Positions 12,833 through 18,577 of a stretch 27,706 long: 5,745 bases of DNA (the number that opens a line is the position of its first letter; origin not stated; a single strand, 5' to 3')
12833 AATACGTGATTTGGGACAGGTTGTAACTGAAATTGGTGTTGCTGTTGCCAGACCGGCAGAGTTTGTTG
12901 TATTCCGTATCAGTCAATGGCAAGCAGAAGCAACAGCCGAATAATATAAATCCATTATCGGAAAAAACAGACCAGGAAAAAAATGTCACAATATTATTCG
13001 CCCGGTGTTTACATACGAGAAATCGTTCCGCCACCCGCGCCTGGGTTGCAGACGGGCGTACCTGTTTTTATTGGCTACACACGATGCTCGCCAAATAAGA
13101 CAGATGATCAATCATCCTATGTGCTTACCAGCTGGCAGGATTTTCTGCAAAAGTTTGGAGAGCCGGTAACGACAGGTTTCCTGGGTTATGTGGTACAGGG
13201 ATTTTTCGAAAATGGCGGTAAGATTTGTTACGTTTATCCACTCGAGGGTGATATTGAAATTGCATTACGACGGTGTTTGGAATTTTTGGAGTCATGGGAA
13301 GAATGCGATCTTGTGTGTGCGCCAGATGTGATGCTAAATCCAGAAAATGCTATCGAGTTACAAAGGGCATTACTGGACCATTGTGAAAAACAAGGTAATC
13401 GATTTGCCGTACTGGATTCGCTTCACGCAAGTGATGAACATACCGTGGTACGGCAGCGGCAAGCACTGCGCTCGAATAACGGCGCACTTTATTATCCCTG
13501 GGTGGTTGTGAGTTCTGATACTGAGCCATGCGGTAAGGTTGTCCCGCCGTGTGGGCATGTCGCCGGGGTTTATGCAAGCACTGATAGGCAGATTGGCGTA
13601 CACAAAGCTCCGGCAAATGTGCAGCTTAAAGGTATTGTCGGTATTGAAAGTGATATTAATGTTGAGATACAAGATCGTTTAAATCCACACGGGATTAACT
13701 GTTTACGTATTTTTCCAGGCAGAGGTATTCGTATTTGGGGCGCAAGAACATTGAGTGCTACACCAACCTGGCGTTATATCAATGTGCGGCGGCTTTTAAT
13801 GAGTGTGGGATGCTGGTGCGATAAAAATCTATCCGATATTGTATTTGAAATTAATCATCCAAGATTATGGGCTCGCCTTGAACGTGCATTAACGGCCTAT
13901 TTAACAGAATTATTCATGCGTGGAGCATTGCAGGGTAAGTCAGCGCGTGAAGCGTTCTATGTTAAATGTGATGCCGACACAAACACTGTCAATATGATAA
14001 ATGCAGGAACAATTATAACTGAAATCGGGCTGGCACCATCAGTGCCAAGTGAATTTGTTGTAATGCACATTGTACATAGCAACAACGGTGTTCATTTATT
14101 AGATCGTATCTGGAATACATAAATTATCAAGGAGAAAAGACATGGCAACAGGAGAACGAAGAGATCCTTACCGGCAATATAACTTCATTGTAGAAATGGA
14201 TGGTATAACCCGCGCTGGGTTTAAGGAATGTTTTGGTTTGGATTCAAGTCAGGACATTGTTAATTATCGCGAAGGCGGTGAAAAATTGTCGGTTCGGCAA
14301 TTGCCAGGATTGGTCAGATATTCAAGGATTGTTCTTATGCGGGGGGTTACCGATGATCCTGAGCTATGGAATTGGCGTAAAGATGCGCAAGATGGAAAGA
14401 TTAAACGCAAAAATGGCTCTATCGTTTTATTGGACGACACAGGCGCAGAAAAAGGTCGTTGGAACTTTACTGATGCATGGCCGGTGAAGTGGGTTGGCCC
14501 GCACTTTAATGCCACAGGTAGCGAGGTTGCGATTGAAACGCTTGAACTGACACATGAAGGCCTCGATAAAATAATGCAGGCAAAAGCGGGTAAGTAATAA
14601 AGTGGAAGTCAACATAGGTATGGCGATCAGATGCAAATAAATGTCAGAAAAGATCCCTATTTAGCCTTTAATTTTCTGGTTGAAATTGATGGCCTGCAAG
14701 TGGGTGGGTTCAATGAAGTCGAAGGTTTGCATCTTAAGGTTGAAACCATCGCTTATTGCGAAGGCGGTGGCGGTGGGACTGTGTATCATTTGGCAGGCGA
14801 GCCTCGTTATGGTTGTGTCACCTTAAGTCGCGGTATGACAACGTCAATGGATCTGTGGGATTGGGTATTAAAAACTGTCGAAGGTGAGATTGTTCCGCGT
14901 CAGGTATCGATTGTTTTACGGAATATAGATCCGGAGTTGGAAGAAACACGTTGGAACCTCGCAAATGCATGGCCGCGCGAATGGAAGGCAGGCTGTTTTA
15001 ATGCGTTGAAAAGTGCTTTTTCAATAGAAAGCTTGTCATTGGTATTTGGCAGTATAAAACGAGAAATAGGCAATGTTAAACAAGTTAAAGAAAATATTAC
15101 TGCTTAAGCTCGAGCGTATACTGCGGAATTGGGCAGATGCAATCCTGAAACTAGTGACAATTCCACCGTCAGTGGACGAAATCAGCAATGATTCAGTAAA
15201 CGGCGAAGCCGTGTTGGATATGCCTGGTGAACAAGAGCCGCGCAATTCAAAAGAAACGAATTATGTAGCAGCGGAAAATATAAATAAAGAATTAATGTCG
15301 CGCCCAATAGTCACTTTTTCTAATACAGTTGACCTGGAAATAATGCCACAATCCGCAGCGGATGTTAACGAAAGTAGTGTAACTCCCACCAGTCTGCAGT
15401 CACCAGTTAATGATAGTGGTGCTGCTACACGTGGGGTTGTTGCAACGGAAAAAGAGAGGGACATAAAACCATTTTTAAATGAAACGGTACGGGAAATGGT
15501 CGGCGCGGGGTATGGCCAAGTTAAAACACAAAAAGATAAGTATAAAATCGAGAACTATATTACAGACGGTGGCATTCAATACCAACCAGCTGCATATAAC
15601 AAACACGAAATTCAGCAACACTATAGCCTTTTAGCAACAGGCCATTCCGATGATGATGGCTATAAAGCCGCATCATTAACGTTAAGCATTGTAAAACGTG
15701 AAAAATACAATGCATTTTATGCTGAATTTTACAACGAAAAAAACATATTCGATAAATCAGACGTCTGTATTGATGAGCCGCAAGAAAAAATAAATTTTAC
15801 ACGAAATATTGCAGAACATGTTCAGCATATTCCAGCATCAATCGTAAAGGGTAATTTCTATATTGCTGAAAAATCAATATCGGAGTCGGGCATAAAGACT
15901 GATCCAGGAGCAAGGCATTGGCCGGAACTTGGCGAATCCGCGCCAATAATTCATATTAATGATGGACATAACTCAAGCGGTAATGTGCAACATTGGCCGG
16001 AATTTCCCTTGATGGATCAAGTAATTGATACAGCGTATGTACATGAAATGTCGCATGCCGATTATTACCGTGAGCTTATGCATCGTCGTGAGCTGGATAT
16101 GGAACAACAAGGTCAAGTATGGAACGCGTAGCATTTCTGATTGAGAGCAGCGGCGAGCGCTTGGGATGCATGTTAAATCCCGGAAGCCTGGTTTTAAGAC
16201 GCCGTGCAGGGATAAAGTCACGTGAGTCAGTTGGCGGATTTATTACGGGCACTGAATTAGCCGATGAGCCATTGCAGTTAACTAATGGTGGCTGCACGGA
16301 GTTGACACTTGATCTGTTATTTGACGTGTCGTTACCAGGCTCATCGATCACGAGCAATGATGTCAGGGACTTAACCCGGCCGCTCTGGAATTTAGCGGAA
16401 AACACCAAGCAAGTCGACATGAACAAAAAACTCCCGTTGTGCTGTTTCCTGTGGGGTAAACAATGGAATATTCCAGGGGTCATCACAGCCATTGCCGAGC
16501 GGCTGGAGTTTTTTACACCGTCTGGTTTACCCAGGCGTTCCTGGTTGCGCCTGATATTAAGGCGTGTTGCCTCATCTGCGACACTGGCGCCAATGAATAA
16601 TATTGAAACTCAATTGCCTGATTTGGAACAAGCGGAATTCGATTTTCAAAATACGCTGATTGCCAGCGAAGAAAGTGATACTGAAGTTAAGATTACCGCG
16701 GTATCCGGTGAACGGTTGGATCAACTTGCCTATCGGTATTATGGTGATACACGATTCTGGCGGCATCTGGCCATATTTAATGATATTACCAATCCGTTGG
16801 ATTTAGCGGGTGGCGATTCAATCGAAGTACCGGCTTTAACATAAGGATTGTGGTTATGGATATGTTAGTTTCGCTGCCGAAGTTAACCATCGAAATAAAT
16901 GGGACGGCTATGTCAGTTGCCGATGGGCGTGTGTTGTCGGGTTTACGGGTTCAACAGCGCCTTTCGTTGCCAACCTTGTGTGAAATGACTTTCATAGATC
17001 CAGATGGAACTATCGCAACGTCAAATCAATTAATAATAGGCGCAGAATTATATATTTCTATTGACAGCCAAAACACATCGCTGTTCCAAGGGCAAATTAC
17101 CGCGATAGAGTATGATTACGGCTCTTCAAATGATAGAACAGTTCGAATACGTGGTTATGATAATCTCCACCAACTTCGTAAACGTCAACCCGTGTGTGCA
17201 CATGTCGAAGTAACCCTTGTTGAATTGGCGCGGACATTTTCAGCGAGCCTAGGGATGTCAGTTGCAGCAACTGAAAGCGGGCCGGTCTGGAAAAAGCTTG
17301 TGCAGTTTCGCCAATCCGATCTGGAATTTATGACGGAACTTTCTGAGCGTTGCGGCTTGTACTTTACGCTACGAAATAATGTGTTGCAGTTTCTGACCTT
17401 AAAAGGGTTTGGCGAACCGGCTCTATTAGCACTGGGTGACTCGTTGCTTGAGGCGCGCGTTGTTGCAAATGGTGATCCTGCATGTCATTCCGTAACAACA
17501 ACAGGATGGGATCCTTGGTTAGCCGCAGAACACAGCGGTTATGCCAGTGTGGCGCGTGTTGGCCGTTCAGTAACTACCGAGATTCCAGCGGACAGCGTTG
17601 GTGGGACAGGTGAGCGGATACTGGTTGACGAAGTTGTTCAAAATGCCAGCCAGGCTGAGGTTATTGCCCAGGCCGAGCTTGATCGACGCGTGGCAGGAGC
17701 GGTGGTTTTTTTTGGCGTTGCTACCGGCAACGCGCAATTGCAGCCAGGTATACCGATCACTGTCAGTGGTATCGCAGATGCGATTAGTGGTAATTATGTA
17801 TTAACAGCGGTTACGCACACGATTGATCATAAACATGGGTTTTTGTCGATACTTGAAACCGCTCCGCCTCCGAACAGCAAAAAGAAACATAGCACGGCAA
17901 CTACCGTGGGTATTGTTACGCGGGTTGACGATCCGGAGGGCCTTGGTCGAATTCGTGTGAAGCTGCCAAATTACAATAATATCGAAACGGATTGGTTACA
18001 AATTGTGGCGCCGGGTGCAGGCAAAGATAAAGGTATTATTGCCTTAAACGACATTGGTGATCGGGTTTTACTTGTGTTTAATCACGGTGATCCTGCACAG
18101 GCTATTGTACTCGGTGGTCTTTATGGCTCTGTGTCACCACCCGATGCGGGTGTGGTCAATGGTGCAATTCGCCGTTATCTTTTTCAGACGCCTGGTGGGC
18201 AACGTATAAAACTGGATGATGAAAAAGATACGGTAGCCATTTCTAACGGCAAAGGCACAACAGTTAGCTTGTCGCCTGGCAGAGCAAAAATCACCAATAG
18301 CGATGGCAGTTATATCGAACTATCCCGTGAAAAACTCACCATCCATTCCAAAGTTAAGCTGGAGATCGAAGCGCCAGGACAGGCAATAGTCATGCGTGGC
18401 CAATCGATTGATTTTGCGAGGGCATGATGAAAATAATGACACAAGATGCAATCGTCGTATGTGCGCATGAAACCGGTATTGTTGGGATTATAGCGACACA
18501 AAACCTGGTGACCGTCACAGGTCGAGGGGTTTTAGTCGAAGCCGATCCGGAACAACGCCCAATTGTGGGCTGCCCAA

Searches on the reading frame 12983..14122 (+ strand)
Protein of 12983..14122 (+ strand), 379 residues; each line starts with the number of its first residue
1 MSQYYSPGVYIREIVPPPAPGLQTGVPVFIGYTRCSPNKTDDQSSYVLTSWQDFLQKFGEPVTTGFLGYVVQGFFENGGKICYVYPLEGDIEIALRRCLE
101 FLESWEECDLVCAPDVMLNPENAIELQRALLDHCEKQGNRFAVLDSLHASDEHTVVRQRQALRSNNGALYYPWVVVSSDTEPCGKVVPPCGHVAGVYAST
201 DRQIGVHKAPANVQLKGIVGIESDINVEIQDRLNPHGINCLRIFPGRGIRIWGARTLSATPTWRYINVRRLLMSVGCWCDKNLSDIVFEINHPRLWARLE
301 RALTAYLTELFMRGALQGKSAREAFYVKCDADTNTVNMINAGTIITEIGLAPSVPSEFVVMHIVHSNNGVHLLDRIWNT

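Call 5: search_protein_families(library=pfam, proteins=[window:12983-14122:+], max_evalue=0.01)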
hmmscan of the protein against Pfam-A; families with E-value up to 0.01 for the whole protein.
window:12983-14122:+ (379 aa): 2 families
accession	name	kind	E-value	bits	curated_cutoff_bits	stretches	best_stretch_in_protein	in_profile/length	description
PF04984.19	Phage_sheath_1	-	2.3e-20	73.5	31.4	1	107-257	19-168/168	Phage tail sheath protein subtilisin-like domain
PF17482.7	Phage_sheath_1C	-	3.8e-07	30.5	26.9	1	259-363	2-101/104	Phage tail sheath C-terminal domain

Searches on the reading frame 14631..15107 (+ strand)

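Call 5: search_protein_families(library=pfam, proteins=[window:14631-15107:+], max_evalue=0.01)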
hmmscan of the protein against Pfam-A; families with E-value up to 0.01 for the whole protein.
window:14631-15107:+ (158 aa): 1 family
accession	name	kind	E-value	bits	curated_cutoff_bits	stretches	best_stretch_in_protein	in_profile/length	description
PF06841.18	Phage_T4_gp19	-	1.3e-30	106.4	28.2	1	12-139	2-130/134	T4-like virus tail tube protein gp19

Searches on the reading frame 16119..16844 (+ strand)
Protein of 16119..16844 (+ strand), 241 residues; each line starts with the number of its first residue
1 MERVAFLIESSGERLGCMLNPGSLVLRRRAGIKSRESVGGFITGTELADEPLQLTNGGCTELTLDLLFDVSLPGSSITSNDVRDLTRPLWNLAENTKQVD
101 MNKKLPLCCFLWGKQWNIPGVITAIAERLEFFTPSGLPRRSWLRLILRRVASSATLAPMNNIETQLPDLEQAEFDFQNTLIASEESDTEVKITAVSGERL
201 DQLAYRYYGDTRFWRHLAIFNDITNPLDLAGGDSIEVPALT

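Call 5: search_protein_families(library=pfam, proteins=[window:16119-16844:+], max_evalue=0.01)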
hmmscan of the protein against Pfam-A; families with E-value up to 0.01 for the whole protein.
window:16119-16844:+ (241 aa): 2 families
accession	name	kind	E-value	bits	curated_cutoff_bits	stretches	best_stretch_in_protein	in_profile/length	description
PF19266.4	CIS_tube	-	3.9e-08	33.6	27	1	12-149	20-149/158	Contractile injection system tube protein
PF05489.18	Phage_tail_X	-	0.00029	20.8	22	1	191-211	2-22/60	Phage Tail Protein X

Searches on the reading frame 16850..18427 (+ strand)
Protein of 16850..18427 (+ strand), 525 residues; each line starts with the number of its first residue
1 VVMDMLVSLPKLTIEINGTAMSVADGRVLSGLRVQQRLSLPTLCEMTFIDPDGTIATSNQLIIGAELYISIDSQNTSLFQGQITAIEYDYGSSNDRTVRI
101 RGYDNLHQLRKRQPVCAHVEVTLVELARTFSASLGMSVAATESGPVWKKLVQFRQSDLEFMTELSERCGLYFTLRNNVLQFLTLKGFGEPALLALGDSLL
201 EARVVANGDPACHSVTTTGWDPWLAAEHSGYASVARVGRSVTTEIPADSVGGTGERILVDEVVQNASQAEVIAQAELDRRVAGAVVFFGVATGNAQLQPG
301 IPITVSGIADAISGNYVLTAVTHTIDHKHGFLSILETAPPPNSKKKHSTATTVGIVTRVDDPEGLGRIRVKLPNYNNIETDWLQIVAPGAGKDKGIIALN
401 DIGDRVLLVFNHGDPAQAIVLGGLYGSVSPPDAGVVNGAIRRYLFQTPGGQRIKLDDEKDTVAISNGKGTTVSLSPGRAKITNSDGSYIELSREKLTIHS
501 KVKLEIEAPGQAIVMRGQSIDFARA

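Call 5: search_protein_families(library=pfam, proteins=[window:16850-18427:+], max_evalue=0.01)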
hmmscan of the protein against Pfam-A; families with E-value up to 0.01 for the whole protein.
window:16850-18427:+ (525 aa): 2 families
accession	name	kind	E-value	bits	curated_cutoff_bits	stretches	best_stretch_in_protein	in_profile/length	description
PF04717.18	Phage_base_V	-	1.7e-20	73.6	23.8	1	353-425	2-75/75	Type VI secretion system/phage-baseplate injector OB domain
PF05954.17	Phage_GPD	-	5.6e-10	39.3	30.1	2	262-326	237-302/305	Phage tail baseplate hub (GPD)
